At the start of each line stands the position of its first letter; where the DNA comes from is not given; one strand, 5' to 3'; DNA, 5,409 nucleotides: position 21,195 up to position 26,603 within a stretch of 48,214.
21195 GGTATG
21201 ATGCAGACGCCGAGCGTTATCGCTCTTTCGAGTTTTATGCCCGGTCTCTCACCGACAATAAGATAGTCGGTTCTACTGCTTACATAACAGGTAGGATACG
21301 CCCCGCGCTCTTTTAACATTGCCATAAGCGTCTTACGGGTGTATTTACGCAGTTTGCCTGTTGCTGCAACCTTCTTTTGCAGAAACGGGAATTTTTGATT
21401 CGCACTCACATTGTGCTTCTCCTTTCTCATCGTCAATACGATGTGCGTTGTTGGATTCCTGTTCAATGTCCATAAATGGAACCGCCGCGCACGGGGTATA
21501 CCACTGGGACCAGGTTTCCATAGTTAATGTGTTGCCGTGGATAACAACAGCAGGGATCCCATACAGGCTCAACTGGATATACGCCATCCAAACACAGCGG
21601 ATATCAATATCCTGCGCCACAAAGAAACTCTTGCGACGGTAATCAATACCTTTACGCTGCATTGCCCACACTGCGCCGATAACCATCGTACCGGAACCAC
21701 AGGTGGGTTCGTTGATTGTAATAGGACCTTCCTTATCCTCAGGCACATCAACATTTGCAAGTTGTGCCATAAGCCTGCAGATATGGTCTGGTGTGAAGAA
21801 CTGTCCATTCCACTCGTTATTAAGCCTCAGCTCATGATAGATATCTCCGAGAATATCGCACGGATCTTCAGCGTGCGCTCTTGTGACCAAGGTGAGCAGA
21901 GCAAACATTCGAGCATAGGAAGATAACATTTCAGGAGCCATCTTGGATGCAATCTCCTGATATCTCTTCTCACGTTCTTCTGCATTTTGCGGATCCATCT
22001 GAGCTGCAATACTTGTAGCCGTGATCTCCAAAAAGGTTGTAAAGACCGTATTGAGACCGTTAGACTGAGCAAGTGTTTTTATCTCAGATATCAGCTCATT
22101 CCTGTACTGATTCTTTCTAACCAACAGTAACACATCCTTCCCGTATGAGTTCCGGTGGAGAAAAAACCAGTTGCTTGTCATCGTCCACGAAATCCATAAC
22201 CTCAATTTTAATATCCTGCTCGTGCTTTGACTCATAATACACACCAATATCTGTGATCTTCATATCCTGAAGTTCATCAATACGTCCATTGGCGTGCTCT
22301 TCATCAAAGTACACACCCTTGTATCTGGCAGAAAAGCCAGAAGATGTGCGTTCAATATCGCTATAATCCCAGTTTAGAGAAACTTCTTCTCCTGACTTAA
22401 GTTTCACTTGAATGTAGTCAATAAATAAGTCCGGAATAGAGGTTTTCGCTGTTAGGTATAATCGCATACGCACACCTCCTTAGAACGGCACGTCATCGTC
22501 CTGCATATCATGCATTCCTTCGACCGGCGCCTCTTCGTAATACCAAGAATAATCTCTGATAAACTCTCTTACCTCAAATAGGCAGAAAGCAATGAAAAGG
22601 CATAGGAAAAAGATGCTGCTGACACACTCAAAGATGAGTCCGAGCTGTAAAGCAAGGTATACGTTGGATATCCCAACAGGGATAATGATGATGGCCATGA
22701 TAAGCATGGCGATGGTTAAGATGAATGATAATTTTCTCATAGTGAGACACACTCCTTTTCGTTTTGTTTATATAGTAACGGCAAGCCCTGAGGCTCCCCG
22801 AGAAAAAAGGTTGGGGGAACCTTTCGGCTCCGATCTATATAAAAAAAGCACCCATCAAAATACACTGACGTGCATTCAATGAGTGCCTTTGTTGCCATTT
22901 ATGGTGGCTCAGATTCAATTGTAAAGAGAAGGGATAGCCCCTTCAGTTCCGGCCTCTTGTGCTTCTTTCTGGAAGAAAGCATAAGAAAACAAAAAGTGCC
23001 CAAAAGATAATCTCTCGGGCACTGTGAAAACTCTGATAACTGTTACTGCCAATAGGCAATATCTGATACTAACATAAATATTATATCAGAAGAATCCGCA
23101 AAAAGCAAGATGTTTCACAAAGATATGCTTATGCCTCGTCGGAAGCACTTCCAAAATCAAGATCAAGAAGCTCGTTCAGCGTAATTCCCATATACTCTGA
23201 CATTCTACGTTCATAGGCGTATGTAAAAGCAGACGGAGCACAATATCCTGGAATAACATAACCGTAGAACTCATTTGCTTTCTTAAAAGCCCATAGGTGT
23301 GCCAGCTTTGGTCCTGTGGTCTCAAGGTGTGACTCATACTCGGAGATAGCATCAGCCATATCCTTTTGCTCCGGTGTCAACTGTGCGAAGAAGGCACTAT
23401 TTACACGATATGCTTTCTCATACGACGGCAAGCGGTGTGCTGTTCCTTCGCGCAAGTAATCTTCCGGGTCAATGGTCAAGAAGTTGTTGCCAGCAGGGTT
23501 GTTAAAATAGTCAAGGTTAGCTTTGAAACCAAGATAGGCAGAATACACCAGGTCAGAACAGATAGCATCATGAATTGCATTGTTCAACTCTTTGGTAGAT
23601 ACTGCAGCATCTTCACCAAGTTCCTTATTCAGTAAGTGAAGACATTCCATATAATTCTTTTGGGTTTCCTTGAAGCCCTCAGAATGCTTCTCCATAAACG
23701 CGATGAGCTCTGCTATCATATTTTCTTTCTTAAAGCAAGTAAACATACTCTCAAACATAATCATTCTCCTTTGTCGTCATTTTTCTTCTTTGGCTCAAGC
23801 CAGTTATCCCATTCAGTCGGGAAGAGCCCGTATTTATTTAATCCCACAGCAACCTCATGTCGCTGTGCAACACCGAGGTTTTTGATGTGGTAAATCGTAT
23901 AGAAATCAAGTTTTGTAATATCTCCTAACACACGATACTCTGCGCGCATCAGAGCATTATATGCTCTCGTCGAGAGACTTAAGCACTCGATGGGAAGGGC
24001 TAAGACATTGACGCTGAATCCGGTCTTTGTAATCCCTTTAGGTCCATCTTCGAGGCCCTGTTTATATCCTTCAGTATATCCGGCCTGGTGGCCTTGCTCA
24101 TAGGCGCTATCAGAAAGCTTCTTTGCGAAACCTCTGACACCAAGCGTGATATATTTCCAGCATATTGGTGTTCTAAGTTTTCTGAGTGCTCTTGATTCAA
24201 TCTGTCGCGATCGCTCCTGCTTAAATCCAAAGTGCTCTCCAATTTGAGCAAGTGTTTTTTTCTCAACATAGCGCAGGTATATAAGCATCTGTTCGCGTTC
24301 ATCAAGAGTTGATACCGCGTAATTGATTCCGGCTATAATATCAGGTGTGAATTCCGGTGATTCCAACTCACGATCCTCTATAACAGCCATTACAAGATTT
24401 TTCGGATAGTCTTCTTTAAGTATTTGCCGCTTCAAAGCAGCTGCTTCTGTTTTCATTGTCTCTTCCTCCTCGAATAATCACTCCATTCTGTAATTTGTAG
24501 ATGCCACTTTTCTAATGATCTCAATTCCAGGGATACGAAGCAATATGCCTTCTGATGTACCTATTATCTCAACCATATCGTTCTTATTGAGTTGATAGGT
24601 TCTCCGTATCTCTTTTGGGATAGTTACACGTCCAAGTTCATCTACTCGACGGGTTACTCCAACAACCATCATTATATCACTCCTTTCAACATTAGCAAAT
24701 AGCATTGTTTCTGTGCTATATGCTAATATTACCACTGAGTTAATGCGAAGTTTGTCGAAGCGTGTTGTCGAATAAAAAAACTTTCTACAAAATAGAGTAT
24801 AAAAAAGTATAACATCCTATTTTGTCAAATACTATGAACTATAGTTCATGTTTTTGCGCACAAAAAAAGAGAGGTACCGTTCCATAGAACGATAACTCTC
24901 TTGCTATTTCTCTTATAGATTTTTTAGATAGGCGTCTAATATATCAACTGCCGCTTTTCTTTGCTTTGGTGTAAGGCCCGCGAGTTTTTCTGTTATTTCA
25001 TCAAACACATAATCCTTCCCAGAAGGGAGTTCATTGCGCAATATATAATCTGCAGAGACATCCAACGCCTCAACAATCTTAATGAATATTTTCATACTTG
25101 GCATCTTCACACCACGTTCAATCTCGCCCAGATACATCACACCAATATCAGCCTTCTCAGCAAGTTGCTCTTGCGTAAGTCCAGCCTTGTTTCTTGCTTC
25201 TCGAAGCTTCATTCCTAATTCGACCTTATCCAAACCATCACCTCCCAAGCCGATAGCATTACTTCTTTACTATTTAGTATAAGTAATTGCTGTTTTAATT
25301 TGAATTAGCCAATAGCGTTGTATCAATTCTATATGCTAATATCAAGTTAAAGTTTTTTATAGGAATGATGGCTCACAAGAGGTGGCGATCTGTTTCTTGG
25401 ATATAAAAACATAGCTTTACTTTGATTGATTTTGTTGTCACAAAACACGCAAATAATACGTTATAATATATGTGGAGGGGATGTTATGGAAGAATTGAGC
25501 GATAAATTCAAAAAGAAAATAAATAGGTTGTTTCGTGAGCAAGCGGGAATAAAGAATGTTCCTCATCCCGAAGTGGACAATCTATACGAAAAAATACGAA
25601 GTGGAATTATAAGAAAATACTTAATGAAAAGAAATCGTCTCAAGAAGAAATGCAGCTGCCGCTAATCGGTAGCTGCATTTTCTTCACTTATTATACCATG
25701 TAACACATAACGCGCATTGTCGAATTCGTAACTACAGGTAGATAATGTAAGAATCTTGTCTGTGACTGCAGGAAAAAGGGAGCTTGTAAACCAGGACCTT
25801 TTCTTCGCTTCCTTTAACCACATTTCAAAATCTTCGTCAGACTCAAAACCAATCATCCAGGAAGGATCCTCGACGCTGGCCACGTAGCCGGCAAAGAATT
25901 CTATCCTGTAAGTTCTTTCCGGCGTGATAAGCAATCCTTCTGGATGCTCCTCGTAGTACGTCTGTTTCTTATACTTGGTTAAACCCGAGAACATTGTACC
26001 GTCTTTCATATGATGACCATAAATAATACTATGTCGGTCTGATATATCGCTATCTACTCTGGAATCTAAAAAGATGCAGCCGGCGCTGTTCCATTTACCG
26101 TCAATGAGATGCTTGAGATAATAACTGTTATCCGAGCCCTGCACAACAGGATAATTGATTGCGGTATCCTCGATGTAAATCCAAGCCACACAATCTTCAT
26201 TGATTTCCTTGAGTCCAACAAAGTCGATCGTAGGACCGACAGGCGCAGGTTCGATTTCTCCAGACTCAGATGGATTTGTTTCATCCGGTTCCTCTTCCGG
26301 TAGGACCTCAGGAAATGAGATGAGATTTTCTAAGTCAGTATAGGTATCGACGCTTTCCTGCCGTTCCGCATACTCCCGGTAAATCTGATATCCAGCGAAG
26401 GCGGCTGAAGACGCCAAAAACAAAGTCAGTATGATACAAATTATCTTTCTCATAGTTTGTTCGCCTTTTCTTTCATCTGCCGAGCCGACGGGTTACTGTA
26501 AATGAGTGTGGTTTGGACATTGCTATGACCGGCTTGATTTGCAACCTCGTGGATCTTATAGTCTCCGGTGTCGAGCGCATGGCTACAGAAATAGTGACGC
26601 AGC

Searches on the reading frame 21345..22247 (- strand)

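Call 12: search_protein_families(library=pfam, proteins=[window:21345-22247:-], max_evalue=0.01)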
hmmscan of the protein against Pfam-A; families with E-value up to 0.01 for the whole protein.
window:21345-22247:- (300 aa): 1 family
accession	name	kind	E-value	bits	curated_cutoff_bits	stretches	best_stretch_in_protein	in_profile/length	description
PF02384.22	N6_Mtase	-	1.4e-11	44.7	20.4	1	131-247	4-121/311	N-6 DNA Methylase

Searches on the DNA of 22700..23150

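Call 87: search_rna_families(source=window, start=22700, end=23150, threshold=evalue, max_evalue=1)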
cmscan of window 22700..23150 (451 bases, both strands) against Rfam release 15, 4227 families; matches with E-value up to 1: 0.
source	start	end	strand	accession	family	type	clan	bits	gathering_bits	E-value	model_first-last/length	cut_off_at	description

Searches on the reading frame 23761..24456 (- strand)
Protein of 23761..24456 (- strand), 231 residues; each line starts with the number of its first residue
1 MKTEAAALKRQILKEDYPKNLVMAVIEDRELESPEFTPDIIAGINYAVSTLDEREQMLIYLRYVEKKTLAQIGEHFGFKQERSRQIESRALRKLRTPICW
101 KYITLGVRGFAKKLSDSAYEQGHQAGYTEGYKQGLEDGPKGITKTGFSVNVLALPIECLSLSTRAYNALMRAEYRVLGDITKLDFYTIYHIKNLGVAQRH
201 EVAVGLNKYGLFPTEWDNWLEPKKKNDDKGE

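Call 13: search_protein_families(library=pfam, proteins=[window:23761-24456:-], max_evalue=0.01)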
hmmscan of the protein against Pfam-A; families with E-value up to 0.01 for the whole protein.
window:23761-24456:- (231 aa): 3 families
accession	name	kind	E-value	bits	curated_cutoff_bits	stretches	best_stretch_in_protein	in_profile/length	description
PF04545.22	Sigma70_r4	-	1.1e-15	57.3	24.1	1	48-95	2-49/50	Sigma-70, region 4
PF03118.21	RNA_pol_A_CTD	-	1.5e-09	37.8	23.8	1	151-206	10-65/67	Bacterial RNA polymerase, alpha chain C terminal domain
PF08281.18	Sigma70_r4_2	-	0.00021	21.3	25.7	1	47-94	7-54/54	Sigma-70, region 4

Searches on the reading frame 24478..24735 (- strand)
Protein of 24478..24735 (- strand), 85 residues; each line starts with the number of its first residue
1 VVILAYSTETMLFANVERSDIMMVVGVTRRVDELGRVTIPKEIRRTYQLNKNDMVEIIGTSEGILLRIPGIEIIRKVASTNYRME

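Call 13: search_protein_families(library=pfam, proteins=[window:24478-24735:-], max_evalue=0.01)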
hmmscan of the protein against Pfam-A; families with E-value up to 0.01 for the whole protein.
window:24478-24735:- (85 aa): 1 family
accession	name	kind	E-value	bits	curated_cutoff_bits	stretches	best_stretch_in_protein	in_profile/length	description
PF04014.23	MazE_antitoxin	-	2.1e-08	34.4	24.7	1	28-67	1-41/48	Antidote-toxin recognition MazE, bacterial antitoxin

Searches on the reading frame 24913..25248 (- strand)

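Call 13: search_protein_families(library=pfam, proteins=[window:24913-25248:-], max_evalue=0.01)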
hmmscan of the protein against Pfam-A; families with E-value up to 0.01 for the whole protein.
window:24913-25248:- (111 aa): 4 families
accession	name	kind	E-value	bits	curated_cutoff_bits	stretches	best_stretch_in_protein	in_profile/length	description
PF01381.28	HTH_3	-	2.1e-17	63.4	23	1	15-69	1-55/55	Helix-turn-helix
PF12844.13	HTH_19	-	1.6e-12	47.5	30.2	1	12-73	1-62/64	Helix-turn-helix domain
PF13560.12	HTH_31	-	1.1e-10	42.1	27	1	10-67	1-59/64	Helix-turn-helix domain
PF13413.12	HTH_25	-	5.3e-05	23.4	24.6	1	15-46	2-33/62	Helix-turn-helix domain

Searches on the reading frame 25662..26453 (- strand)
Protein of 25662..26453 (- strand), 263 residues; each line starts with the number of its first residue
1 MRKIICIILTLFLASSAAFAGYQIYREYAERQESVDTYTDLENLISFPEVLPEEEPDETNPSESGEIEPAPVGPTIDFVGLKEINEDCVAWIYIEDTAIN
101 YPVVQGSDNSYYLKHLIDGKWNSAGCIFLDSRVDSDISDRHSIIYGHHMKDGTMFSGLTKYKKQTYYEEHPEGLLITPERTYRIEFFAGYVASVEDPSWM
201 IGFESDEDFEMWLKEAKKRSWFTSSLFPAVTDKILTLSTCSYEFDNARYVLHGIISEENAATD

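Call 13: search_protein_families(library=pfam, proteins=[window:25662-26453:-], max_evalue=0.01)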
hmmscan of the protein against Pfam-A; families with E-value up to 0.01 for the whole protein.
window:25662-26453:- (263 aa): 1 family
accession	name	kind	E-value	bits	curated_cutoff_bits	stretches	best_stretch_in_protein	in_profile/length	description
PF04203.18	Sortase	-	1e-09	38.6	26.6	1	92-252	1-121/125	Sortase domain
